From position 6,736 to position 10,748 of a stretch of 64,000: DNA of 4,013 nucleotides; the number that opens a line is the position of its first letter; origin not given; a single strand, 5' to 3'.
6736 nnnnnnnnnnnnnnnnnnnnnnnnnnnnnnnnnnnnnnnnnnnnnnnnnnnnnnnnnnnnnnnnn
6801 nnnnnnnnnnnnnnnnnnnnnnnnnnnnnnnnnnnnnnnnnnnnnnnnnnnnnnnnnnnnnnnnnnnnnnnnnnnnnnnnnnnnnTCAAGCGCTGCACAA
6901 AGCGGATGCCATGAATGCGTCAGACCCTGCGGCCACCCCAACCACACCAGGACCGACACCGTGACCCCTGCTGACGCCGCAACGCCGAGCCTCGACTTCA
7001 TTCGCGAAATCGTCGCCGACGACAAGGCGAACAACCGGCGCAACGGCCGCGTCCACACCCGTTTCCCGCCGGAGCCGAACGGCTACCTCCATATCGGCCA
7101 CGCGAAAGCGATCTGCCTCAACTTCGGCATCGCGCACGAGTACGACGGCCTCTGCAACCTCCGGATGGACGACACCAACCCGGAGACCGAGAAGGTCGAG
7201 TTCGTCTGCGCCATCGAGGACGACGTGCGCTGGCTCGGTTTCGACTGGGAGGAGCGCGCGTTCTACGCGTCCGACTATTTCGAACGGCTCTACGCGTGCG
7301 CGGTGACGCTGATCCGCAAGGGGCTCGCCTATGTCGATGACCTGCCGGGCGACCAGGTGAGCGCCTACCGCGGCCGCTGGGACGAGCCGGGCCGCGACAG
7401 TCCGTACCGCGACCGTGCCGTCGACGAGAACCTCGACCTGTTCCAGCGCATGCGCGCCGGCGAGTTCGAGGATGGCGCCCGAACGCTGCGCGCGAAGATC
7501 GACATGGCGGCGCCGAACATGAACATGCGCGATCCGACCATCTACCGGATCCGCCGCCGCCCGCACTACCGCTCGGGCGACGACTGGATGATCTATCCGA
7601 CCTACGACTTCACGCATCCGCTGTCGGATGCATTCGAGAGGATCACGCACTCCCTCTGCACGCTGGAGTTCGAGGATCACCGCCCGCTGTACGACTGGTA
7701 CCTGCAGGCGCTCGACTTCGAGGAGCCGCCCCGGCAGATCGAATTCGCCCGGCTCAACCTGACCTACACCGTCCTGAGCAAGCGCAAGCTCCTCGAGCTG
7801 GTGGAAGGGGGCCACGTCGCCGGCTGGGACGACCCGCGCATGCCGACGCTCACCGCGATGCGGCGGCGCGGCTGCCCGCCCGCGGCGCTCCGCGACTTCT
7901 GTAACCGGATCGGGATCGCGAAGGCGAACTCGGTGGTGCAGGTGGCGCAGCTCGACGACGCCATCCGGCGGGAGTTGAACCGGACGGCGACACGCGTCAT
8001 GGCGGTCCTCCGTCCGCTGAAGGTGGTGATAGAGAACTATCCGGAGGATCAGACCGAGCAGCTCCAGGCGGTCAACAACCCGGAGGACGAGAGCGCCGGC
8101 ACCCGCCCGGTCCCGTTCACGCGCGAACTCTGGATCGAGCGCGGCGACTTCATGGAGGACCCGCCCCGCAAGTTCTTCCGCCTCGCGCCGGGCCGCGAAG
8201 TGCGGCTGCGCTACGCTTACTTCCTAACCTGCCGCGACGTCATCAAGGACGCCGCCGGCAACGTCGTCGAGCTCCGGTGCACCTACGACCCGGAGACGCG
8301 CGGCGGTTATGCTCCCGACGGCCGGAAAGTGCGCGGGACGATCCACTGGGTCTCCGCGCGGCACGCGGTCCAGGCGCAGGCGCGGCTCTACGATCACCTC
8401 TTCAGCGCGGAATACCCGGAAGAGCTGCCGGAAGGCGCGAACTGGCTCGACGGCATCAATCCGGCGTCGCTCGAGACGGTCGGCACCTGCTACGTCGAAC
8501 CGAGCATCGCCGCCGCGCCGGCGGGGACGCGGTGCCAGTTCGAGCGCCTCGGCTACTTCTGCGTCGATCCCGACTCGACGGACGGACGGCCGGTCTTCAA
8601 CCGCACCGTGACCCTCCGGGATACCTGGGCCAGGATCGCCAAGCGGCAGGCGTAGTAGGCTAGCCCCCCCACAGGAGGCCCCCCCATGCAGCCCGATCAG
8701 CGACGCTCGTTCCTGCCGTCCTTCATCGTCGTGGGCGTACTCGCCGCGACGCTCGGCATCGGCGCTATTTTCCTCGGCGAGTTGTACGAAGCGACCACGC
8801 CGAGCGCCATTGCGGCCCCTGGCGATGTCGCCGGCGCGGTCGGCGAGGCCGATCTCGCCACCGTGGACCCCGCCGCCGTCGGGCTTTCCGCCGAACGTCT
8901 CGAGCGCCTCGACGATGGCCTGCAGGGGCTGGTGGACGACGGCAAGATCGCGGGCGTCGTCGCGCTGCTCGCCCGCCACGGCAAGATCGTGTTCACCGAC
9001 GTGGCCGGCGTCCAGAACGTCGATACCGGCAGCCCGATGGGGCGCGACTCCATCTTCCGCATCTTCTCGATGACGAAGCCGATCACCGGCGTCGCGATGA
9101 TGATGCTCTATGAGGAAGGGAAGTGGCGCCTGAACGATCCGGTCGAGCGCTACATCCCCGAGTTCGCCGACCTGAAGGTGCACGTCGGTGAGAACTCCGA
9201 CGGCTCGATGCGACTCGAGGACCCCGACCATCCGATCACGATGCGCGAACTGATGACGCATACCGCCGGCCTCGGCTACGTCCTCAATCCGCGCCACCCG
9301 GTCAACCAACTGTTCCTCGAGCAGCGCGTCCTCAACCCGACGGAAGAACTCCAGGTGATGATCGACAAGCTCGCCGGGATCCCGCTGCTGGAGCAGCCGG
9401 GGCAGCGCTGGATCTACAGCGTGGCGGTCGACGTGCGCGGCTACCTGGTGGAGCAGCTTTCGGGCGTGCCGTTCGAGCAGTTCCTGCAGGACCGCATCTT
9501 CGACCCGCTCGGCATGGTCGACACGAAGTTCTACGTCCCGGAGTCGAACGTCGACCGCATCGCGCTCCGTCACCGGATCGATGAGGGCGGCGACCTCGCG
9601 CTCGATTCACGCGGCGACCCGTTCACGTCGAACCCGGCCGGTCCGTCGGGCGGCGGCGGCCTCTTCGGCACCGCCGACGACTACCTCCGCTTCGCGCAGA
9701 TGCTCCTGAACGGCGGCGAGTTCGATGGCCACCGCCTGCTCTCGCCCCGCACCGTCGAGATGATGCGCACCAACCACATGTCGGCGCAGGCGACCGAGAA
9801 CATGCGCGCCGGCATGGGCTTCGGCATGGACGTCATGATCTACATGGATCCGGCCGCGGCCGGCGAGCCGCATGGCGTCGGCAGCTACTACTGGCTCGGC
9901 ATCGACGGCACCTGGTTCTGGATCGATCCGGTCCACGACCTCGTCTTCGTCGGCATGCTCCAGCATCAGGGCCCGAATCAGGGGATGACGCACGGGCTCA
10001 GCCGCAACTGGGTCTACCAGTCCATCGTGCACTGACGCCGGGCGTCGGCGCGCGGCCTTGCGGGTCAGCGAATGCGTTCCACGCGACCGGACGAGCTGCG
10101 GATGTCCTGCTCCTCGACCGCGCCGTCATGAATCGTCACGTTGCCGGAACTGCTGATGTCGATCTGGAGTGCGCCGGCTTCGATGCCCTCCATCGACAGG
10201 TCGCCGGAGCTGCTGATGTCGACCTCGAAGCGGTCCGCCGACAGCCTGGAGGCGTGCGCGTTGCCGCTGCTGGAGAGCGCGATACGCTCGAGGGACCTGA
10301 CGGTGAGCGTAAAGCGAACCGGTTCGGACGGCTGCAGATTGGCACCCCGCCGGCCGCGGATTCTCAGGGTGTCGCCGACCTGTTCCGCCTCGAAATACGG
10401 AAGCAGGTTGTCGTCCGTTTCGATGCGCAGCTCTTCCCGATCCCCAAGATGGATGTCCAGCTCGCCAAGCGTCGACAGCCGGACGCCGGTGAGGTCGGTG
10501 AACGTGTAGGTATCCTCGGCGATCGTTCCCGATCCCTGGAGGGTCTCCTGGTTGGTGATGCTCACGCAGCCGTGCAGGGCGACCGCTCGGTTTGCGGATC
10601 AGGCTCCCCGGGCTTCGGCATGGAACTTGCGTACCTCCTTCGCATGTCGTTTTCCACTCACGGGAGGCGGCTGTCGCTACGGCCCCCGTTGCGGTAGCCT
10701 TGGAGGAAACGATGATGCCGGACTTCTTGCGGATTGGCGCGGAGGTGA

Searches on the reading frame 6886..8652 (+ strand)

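Call 25: search_protein_families(library=pfam, proteins=[window:6886-8652:+], max_evalue=0.00001)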
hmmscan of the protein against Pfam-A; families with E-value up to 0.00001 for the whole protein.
window:6886-8652:+ (589 aa): 3 families
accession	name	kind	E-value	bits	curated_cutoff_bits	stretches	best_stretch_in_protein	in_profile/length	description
PF00749.27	tRNA-synt_1c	-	5.7e-102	341.3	23.4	1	56-362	2-310/314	tRNA synthetases class I (E and Q), catalytic domain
PF03950.23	tRNA-synt_1c_C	-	2.2e-29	101.9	23.9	1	368-468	1-91/91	tRNA synthetases class I (E and Q), anti-codon binding domain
PF20974.2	tRNA-synt_1c_C2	-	3.4e-23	82.5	23.9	1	485-561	1-69/69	tRNA synthetases class I (E and Q), anti-codon binding domain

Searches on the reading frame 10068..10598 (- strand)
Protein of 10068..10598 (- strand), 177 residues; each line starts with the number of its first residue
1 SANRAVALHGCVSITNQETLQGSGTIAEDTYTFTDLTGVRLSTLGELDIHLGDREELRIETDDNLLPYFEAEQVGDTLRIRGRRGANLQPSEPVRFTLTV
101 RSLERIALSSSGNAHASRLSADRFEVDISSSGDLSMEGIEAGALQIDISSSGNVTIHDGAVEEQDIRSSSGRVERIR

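Call 25: search_protein_families(library=pfam, proteins=[window:10068-10598:-], max_evalue=0.00001)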
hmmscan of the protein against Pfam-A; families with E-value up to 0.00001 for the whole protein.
window:10068-10598:- (177 aa): 2 families
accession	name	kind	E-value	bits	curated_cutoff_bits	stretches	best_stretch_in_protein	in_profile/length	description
PF10988.14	DUF2807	-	6.7e-24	85.1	24.2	1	37-173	3-137/181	Putative auto-transporter adhesin, head GIN domain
PF13349.12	DUF4097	-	5.6e-07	29.6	22.9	1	107-172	103-166/247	Toastrack DUF4097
